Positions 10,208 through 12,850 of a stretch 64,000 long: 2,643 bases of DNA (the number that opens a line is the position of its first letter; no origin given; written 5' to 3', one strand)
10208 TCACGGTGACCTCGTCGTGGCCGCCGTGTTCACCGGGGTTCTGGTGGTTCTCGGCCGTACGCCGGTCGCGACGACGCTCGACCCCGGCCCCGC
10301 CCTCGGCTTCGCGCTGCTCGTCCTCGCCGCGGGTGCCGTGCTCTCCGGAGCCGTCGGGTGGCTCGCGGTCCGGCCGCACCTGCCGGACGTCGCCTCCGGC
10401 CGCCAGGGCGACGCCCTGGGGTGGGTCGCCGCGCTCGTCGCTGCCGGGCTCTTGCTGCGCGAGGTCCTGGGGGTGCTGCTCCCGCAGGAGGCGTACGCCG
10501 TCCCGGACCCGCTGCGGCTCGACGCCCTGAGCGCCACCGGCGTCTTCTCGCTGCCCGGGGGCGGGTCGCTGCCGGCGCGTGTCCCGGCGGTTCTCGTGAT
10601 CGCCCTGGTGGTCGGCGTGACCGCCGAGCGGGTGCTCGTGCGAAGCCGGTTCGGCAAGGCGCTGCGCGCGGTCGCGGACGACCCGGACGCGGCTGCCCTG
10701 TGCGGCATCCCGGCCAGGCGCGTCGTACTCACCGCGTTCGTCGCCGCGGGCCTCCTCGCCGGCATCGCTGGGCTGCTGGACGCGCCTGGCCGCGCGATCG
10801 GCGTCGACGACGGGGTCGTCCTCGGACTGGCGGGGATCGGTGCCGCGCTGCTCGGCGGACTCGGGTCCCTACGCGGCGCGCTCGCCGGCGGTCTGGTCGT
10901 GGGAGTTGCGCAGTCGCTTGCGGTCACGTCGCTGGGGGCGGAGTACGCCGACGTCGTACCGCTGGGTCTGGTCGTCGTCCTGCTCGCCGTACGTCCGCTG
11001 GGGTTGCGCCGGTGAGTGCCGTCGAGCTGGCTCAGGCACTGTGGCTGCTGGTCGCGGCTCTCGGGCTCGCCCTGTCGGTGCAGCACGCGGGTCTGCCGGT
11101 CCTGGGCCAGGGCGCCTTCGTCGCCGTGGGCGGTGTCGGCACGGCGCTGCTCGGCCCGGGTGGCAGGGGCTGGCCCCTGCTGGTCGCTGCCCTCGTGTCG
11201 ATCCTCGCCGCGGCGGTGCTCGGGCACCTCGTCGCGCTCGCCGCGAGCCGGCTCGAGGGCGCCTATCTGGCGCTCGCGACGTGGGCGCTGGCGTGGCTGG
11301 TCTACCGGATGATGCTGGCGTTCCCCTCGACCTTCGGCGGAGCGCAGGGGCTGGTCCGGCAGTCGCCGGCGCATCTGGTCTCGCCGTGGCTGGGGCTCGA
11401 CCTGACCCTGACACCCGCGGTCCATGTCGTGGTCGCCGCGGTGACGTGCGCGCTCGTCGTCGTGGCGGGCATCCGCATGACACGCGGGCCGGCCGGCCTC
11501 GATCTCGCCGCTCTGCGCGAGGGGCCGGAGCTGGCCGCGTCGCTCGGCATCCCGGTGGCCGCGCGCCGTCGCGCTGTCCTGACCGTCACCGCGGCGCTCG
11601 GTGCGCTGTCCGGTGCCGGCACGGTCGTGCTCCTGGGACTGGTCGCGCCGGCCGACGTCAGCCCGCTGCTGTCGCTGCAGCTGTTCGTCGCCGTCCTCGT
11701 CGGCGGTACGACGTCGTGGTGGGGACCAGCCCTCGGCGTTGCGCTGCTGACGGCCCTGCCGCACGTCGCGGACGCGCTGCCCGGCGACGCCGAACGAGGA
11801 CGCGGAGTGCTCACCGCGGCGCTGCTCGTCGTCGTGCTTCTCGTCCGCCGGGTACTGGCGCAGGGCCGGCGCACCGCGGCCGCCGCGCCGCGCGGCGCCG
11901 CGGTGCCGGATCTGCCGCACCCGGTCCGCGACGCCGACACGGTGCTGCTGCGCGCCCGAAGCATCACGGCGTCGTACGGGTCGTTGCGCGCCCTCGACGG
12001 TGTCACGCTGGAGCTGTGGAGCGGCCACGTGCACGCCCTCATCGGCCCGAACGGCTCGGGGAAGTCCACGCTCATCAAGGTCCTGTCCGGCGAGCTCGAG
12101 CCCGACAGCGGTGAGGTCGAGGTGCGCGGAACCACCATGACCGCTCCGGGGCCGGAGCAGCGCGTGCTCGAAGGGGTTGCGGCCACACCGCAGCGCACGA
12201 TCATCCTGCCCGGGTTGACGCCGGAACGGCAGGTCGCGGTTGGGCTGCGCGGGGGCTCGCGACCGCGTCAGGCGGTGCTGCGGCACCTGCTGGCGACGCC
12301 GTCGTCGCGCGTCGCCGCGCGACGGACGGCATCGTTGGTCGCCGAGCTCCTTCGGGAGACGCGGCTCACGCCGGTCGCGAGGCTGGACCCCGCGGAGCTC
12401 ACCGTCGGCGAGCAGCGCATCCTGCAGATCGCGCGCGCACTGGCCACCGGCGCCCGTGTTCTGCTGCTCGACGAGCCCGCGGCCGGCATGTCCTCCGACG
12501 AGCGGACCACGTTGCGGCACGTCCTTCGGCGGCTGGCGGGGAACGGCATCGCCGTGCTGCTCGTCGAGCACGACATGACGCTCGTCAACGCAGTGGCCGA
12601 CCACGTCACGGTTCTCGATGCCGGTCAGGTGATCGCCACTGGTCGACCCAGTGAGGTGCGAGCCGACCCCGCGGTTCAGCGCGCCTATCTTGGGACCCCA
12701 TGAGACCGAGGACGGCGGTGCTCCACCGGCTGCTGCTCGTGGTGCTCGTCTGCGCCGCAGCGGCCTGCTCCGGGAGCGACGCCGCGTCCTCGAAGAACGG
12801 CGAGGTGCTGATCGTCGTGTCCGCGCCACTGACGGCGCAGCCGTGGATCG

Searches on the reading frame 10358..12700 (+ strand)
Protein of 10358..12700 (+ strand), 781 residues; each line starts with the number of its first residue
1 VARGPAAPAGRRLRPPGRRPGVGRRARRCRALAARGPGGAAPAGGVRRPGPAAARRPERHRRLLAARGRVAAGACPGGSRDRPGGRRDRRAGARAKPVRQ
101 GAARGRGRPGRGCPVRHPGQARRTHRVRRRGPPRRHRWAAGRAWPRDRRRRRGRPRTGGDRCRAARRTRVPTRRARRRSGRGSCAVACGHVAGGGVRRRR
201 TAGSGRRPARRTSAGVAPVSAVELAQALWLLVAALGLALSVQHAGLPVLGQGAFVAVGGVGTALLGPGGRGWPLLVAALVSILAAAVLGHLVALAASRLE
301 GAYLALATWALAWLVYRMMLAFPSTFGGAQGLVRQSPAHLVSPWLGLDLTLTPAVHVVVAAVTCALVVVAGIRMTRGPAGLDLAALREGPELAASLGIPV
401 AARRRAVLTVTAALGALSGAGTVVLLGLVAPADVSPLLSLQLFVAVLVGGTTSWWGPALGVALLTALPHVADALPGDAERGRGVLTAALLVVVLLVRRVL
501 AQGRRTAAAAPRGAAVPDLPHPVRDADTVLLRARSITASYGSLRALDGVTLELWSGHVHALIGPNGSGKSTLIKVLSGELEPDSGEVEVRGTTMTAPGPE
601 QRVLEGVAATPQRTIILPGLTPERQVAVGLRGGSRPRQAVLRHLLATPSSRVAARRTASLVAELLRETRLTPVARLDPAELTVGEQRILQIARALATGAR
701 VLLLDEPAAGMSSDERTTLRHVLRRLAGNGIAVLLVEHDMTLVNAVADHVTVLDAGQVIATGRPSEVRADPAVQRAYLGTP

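Call 89: search_protein_families(library=pfam, proteins=[window:10358-12700:+], max_evalue=0.00001)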
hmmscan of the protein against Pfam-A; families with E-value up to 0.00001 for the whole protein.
window:10358-12700:+ (781 aa): 4 families
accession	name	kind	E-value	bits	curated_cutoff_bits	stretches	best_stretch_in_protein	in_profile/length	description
PF00005.33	ABC_tran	-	6.4e-27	95.3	25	1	546-708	1-136/137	ABC transporter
PF02653.21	BPD_transp_2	-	3.8e-22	79.1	26.8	1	224-494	6-269/269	Branched-chain amino acid transport system / permease component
PF12399.14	BCA_ABC_TP_C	-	1.7e-10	40.7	25.5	1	757-780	1-24/27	Branched-chain amino acid ATP-binding cassette transporter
PF13304.12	AAA_21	-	6.3e-10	40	27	0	558-577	1-20/304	AAA domain, putative AbiEii toxin, Type IV TA system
